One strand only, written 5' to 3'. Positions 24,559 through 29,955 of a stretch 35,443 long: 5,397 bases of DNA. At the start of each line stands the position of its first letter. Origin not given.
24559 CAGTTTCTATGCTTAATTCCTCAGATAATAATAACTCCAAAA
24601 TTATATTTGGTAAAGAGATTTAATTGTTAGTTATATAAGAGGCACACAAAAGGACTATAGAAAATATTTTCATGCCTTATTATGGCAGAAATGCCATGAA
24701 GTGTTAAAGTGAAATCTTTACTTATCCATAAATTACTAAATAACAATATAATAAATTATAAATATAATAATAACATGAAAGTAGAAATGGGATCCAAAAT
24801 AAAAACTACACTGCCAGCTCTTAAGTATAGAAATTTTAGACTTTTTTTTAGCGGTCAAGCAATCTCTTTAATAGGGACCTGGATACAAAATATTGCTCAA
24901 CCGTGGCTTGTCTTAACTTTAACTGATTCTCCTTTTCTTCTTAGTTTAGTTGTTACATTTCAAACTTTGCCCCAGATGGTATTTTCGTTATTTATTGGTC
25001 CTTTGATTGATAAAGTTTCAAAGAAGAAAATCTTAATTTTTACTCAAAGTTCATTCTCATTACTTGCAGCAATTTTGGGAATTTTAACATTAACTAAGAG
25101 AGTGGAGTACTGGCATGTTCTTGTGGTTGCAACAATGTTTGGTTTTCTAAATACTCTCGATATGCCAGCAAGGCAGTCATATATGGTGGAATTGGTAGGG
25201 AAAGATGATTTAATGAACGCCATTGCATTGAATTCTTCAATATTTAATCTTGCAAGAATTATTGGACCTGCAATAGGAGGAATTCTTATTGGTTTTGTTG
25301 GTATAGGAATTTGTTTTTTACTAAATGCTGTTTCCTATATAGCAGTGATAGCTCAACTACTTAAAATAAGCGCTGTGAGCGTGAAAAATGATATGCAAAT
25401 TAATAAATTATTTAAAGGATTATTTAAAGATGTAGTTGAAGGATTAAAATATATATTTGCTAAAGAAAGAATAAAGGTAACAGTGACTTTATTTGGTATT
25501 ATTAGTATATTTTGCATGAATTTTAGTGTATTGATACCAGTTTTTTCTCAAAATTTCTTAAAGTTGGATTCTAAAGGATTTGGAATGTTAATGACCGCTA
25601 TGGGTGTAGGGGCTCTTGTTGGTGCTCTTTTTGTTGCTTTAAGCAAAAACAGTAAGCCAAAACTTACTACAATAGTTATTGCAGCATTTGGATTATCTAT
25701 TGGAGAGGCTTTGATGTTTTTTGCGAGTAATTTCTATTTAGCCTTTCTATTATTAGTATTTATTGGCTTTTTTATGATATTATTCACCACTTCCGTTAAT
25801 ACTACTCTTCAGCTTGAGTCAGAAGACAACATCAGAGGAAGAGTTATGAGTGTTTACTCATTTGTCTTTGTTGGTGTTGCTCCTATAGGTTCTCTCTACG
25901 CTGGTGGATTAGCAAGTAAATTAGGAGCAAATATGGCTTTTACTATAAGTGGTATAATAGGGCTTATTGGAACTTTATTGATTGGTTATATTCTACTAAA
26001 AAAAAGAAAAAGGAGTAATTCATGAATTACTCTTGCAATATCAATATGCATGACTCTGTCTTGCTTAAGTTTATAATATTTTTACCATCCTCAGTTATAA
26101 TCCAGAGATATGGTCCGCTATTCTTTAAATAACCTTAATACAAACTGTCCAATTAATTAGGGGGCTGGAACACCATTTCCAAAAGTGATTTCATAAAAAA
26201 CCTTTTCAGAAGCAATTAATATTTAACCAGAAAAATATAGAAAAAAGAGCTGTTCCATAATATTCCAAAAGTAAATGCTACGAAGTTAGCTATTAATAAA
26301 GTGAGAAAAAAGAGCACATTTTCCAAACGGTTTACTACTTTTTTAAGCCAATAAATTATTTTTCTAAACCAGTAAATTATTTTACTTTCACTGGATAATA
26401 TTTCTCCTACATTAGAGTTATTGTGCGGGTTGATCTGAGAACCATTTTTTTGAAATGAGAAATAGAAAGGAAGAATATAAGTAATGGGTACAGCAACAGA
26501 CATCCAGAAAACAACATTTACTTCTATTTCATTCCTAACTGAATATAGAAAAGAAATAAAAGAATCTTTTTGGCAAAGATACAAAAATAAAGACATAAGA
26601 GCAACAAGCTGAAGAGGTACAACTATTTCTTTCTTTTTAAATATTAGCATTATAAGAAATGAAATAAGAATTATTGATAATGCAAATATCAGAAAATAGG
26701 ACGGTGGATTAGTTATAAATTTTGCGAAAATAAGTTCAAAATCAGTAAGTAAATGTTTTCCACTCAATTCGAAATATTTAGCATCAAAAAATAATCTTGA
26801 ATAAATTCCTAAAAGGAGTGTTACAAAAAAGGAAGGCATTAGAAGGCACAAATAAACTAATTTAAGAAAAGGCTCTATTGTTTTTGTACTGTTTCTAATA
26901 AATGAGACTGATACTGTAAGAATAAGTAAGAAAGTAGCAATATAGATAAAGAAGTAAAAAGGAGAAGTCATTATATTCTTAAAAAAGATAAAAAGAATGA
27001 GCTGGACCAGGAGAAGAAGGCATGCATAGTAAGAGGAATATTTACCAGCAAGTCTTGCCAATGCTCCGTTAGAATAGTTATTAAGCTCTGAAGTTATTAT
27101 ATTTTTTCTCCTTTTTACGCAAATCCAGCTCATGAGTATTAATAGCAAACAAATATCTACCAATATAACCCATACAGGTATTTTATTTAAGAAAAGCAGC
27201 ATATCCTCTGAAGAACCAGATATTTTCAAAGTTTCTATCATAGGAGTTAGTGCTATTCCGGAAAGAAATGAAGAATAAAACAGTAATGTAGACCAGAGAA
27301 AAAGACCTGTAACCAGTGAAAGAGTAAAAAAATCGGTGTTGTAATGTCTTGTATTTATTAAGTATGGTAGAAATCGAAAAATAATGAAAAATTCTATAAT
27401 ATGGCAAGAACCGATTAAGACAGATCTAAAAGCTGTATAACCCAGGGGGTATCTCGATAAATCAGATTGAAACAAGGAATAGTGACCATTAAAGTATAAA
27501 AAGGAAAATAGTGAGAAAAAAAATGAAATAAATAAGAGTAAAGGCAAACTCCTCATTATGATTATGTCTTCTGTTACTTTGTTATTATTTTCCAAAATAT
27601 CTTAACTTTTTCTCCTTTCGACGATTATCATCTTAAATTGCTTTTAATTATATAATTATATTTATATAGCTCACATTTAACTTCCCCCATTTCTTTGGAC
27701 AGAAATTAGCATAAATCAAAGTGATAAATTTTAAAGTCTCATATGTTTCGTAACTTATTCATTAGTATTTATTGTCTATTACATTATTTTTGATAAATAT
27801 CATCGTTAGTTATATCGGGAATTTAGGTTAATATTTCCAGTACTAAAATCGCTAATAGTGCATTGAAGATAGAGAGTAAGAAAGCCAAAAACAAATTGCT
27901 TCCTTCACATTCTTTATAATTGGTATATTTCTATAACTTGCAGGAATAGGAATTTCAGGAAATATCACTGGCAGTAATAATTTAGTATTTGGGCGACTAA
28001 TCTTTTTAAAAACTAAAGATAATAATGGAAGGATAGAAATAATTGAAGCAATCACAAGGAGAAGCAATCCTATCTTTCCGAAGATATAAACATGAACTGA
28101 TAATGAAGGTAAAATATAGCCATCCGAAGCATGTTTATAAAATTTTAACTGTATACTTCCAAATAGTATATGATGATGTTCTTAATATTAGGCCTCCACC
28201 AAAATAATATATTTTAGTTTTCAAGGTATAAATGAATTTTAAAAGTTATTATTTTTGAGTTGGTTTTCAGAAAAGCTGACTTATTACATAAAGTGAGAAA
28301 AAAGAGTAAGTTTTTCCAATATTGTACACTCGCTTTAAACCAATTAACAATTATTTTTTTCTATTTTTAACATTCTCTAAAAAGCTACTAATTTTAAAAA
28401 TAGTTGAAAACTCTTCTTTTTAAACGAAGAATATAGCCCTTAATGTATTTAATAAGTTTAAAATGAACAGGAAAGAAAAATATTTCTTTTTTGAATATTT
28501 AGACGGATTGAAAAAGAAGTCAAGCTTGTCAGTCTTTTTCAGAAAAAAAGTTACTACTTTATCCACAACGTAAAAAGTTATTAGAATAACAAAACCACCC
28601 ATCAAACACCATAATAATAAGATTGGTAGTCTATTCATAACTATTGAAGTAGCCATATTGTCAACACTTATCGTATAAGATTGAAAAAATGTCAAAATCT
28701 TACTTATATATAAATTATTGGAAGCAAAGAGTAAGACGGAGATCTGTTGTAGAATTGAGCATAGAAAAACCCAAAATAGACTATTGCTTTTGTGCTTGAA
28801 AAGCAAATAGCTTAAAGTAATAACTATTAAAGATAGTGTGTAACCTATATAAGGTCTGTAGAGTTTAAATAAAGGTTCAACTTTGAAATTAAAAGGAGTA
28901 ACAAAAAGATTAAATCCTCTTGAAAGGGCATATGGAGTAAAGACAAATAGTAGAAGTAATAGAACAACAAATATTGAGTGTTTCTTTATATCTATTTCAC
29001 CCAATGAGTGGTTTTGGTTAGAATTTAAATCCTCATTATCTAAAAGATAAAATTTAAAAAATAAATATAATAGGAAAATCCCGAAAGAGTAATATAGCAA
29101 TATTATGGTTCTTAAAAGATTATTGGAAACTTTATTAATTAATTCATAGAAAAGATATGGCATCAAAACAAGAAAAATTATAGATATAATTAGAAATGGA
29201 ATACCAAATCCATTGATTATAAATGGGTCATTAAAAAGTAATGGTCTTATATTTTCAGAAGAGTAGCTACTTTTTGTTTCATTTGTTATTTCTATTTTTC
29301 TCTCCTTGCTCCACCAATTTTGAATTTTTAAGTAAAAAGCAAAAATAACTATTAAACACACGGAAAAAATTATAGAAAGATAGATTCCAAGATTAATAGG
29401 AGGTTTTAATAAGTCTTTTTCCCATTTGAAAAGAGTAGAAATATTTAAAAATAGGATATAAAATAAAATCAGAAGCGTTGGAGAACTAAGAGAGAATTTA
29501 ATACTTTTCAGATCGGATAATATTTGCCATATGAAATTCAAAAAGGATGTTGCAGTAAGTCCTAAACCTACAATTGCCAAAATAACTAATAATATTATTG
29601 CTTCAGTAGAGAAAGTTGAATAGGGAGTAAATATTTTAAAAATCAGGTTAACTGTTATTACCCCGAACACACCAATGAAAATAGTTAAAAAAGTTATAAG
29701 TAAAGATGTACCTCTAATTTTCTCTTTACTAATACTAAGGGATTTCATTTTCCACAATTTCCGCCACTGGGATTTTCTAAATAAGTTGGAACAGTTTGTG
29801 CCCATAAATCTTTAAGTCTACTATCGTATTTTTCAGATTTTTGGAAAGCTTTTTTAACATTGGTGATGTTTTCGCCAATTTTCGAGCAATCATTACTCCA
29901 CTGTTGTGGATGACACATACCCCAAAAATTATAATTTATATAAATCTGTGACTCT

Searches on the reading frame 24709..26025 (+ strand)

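Call 59: search_protein_families(library=pfam, proteins=[window:24709-26025:+], max_evalue=0.001)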
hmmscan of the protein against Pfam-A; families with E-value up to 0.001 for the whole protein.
window:24709-26025:+ (438 aa): 3 families
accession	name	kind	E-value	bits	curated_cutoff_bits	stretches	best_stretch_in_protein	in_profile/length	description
PF05977.19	MFS_3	-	8.1e-63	213.1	27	1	34-433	3-398/524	Transmembrane secretion effector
PF07690.21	MFS_1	-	1.1e-46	159.8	33.4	2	47-387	2-339/347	Major Facilitator Superfamily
PF00083.30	Sugar_tr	-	2.6e-05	23.7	22.3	1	289-386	46-146/452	Sugar (and other) transporter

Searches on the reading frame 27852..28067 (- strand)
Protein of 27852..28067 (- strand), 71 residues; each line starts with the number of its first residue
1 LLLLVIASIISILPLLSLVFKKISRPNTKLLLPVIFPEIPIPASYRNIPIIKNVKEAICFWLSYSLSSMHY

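Call 7: search_protein_families(library=pfam, proteins=[window:27852-28067:-], max_evalue=0.01)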
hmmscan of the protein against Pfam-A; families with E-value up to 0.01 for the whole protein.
window:27852-28067:- (71 aa): 0 families

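Call 49: search_protein_families(library=ncbifam, proteins=[window:27852-28067:-], max_evalue=0.01)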
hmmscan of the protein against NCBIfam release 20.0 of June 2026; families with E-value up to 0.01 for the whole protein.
window:27852-28067:- (71 aa): 0 families

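Call 64: find_encoding_contigs(protein=window:27855-28055:-, flank=3000, max_places=10)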
Protein seq(67 aa) (67 aa): 13 contigs read that carry it; 10 places shown.
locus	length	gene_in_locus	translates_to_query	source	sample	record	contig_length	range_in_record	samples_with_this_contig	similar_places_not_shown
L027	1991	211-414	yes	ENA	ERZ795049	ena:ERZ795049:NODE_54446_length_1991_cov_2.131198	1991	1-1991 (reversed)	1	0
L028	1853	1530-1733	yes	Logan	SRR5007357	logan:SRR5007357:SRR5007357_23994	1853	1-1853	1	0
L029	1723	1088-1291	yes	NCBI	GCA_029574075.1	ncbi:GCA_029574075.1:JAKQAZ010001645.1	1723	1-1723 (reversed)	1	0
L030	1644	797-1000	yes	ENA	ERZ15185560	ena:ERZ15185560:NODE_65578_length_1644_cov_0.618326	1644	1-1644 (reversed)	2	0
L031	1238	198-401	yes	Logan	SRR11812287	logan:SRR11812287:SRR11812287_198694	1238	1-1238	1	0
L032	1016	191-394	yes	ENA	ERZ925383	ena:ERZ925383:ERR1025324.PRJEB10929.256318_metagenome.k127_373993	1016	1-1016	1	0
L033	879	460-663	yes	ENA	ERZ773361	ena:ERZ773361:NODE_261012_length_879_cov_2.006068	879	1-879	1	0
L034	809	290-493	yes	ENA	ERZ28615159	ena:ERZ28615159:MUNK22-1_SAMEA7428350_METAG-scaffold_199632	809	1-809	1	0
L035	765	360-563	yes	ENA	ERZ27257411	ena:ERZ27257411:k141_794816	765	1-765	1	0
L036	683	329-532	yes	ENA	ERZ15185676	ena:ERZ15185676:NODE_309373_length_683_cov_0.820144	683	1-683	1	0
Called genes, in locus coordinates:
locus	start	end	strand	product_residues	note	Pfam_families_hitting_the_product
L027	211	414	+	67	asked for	-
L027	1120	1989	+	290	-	?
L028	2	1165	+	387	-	?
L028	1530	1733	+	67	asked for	-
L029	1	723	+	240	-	?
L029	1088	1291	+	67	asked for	-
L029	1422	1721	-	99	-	?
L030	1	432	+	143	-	?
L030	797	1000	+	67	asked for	-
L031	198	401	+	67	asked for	-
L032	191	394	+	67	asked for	-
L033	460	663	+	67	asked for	-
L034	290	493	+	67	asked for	-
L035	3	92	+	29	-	?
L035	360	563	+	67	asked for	-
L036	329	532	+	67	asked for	-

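Call 70: find_homologous_proteins(query=L027:829-1989:+, max_evalue=1e-10)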
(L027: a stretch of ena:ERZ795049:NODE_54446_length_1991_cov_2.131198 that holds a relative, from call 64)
Query L027:829-1989:+ (387 aa): 10 proteins with E <= 1e-10 among 3135 candidates.
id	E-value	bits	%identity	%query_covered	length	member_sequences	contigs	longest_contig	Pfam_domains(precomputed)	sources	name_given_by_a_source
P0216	6.6e-193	659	88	83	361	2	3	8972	-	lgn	-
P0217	2.5e-190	651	98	75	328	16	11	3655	-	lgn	-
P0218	5.0e-108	380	56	81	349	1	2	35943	-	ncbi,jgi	-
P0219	2.5e-70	256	39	97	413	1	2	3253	-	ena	-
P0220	7.2e-26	109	32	48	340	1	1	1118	-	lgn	-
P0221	8.6e-21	93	25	85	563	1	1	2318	PF22073.3,PF15780.12,PF26549.1,PF07610.18,PF12371.15,PF22544.3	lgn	-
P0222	4.5e-20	90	27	48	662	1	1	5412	PF00801.27,PF26549.1,PF18911.7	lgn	-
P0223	3.4e-18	84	28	48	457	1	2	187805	PF26549.1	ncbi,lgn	-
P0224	4.4e-17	80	26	60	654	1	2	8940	PF22073.3,PF15780.12,PF26549.1,PF24507.2,PF22544.3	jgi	jgi:TolB protein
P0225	2.4e-15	75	25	63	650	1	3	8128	PF00801.27,PF26549.1,PF18911.7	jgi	jgi:TolB protein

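Call 72: list_cluster_members(proteins=[P0217, P0216, P0218])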
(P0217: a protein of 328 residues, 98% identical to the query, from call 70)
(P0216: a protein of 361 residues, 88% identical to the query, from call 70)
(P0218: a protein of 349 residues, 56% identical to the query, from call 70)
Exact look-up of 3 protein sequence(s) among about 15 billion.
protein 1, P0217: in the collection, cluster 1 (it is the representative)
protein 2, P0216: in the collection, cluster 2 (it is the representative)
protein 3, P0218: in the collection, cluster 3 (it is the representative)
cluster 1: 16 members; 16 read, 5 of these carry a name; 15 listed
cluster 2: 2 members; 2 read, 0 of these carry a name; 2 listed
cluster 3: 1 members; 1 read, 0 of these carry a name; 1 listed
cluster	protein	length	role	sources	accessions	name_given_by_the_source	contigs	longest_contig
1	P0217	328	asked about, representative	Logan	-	-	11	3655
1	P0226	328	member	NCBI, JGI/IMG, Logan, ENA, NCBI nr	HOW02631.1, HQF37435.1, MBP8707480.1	MAG: hypothetical protein KBH94_02015 [Caldisericia bacterium] | hypothetical protein | hypothetical protein [Caldisericia bacterium]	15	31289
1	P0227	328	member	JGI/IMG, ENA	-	hypothetical protein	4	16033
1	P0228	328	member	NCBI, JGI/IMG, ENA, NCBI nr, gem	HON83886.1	MAG TPA: hypothetical protein PLI22_07135 [Caldisericia bacterium] | hypothetical protein [Caldisericia bacterium]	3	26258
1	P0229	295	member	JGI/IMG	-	hypothetical protein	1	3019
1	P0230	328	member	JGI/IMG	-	hypothetical protein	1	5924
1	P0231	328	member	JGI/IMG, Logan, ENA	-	-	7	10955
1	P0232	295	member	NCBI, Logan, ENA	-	-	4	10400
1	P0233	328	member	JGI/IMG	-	-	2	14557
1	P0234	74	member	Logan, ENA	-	-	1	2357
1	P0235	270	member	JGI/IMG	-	-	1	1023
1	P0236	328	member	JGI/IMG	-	-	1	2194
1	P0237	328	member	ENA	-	-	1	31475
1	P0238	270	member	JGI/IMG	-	-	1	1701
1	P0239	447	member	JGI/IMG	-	-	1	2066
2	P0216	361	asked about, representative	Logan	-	-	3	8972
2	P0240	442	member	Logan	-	-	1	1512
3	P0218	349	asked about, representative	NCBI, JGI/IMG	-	-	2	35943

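Call 75: search_protein_families(library=pfam, proteins=[P0239, P0240], max_evalue=0.01)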
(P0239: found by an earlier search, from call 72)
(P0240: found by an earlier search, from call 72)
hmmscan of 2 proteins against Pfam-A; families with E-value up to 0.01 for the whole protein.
P0239 (447 aa): 1 family
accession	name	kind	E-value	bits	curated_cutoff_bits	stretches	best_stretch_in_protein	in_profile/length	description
PF21784.3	Bflower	-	0.0011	19.7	25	0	324-360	25-61/116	4-fold beta flower protein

P0240 (442 aa): 1 family
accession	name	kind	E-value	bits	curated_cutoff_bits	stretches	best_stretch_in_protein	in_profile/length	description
PF21784.3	Bflower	-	0.00081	20.2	25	0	319-355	25-61/116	4-fold beta flower protein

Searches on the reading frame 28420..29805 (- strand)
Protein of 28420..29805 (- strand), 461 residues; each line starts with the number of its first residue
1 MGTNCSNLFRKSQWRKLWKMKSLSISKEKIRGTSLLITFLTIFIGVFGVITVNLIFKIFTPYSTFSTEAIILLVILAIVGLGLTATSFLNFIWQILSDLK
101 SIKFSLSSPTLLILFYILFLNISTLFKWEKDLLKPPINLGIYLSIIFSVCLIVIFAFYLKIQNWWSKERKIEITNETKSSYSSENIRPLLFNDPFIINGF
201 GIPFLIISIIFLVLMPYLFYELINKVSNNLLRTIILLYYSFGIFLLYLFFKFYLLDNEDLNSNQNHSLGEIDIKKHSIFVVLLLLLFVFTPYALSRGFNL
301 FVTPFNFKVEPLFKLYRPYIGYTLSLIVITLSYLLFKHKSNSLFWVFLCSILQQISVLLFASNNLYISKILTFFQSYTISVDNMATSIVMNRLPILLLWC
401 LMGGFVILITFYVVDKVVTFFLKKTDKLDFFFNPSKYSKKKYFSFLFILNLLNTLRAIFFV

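Call 7: search_protein_families(library=pfam, proteins=[window:28420-29805:-], max_evalue=0.01)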
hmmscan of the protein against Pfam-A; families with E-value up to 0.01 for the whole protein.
window:28420-29805:- (461 aa): 0 families

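Call 49: search_protein_families(library=ncbifam, proteins=[window:28420-29748:-], max_evalue=0.01)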
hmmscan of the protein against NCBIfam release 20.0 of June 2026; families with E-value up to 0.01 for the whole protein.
window:28420-29748:- (442 aa): 0 families

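Call 63: find_encoding_contigs(protein=window:28420-29748:-, flank=7000, max_places=10)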
Protein window:28420-29748:- (442 aa): 22 contigs read that carry it; 10 places shown.
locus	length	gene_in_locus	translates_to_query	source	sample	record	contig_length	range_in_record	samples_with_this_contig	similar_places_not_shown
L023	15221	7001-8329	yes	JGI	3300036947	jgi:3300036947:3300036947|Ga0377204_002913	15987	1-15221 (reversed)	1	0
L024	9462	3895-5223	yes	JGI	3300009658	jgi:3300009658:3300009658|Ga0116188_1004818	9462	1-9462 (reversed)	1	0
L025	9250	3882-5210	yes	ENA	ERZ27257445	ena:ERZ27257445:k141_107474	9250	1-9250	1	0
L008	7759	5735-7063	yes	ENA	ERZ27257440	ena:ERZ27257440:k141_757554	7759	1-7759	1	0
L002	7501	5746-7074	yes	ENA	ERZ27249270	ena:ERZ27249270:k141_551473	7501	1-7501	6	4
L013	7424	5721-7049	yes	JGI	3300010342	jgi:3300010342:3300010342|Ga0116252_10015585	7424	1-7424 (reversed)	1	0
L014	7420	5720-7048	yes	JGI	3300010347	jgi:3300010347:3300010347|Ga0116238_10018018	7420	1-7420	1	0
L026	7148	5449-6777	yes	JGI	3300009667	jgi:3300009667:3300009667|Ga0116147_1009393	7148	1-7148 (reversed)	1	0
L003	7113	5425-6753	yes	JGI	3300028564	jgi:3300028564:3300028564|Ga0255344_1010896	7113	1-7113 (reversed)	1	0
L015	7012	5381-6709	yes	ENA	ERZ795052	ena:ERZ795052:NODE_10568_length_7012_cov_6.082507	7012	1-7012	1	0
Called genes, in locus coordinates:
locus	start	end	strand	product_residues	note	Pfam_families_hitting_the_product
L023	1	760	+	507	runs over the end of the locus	?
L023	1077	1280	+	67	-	-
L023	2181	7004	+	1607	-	PF05593:RHS_repeat (weak), PF25023:TEN_YD-shell, PF05593:RHS_repeat (weak), PF25023:TEN_YD-shell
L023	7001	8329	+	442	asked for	-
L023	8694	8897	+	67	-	-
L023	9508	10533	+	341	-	-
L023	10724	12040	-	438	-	PF05977:MFS_3, PF07690:MFS_1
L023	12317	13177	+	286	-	-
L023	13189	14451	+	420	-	PF10923:BrxC_BrxD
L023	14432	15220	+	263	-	?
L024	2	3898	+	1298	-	?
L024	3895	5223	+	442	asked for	-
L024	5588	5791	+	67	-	-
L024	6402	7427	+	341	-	-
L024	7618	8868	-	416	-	PF05977:MFS_3, PF07690:MFS_1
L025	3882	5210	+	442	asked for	-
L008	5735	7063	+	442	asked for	-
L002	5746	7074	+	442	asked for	-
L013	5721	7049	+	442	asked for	-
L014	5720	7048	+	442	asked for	-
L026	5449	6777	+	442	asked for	-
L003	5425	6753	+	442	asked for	-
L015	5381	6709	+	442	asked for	-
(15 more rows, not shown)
